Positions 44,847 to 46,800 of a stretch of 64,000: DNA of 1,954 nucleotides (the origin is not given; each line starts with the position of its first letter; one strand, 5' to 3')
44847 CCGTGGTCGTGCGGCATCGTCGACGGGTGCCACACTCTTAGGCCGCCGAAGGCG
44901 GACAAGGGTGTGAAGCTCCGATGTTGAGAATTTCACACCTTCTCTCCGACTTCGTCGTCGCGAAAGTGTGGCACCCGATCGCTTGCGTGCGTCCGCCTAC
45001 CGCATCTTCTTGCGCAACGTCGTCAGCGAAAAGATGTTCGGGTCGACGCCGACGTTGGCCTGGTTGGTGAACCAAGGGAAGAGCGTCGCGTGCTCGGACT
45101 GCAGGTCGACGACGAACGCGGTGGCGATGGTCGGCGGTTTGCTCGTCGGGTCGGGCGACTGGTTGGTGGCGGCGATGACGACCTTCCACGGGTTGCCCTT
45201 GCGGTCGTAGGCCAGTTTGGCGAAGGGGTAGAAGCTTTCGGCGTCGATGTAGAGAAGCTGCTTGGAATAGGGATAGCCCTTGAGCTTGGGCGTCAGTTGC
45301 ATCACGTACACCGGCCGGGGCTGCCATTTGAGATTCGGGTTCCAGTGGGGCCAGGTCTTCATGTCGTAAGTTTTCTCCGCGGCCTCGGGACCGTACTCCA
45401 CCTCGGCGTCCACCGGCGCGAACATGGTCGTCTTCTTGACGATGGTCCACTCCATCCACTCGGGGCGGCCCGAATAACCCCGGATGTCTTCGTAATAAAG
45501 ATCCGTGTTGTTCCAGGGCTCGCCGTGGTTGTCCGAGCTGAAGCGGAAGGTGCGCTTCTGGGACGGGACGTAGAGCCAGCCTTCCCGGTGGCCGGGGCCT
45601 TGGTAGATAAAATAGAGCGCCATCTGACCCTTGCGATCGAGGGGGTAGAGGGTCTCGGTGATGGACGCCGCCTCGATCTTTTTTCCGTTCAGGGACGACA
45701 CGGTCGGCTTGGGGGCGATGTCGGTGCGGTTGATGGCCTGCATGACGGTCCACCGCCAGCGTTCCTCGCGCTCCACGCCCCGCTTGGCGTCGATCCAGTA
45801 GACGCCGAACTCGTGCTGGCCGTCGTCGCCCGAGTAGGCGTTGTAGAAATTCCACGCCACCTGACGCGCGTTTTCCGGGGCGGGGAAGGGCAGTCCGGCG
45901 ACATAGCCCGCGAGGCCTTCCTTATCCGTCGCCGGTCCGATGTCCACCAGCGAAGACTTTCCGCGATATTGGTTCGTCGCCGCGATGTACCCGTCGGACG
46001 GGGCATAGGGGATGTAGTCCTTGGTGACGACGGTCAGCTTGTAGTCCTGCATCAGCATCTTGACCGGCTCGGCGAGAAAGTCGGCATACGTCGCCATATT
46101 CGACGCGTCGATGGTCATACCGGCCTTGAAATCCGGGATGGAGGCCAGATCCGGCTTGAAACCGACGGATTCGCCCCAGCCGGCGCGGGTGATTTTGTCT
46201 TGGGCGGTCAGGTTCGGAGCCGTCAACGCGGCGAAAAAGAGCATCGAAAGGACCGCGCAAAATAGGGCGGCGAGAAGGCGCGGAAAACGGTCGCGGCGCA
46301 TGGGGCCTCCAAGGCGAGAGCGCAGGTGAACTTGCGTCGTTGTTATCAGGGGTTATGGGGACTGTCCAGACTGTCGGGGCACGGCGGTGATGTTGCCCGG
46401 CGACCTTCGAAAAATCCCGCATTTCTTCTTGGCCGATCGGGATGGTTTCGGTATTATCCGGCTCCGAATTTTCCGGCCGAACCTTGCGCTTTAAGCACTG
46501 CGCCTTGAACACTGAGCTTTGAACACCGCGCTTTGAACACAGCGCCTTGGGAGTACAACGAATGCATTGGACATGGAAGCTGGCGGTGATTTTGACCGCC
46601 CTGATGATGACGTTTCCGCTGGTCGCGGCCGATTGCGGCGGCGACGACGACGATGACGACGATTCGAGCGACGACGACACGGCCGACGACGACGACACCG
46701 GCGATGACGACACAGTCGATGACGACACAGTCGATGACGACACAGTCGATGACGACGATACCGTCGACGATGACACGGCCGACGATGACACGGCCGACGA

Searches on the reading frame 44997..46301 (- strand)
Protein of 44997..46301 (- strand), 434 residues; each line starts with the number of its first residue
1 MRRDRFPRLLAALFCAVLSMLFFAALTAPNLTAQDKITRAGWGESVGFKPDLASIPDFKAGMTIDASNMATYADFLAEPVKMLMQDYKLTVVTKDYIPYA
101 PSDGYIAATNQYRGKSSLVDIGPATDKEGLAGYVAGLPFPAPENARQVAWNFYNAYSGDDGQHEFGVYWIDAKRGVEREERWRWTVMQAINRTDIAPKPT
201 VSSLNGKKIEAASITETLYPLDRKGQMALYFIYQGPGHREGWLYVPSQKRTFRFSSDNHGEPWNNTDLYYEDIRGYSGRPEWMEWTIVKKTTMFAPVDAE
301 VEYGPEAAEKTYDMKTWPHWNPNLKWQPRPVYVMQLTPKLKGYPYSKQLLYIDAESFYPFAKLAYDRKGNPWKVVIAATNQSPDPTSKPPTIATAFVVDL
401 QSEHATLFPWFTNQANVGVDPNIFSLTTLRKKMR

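Call 11: search_protein_families(library=pfam, proteins=[window:44997-46301:-], max_evalue=0.01)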
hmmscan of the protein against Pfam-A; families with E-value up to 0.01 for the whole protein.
window:44997-46301:- (434 aa): 2 families
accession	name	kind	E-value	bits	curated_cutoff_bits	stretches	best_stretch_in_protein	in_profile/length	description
PF07044.18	DUF1329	-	1.5e-47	163.1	23.1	1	63-416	1-348/368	Protein of unknown function (DUF1329)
PF17131.11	LolA_like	-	3.5e-22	79.4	30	2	329-431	84-184/184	Outer membrane lipoprotein-sorting protein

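Call 20: find_encoding_contigs(protein=window:44997-46301:-, flank=3000, max_places=6)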
Protein window:44997-46301:- (434 aa): 3 contigs read that carry it; 3 places shown.
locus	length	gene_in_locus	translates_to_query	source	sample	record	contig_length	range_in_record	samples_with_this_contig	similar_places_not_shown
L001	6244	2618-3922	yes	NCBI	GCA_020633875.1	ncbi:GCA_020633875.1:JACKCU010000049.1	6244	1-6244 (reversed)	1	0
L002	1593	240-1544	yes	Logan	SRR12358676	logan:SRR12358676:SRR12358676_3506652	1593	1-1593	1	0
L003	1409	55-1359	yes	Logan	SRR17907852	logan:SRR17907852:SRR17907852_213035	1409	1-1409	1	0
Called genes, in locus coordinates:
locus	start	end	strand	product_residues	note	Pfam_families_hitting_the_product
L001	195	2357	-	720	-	-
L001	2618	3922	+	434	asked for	PF07044:DUF1329, PF17131:TP_0789-like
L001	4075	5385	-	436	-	PF21783:YNCE (faint)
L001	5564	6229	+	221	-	-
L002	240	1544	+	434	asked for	PF07044:DUF1329, PF17131:TP_0789-like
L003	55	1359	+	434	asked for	PF07044:DUF1329, PF17131:TP_0789-like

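Call 40: search_protein_families(library=ncbifam, proteins=[window:44997-46301:-], max_evalue=0.1)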
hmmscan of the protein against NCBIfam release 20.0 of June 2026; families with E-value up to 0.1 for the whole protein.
window:44997-46301:- (434 aa): 0 families

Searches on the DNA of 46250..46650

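Call 49: search_rna_families(source=window, start=46250, end=46650, threshold=evalue, max_evalue=10)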
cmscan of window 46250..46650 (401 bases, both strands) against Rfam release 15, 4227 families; matches with E-value up to 10: 1.
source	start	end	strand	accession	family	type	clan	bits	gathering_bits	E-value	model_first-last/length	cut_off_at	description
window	46599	46650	+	RF01516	v-snoRNA-1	Gene; snRNA; snoRNA; CD-box;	-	14.2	75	2.3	1-44/65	3'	Human herpesvirus 1 small nucleolar RNA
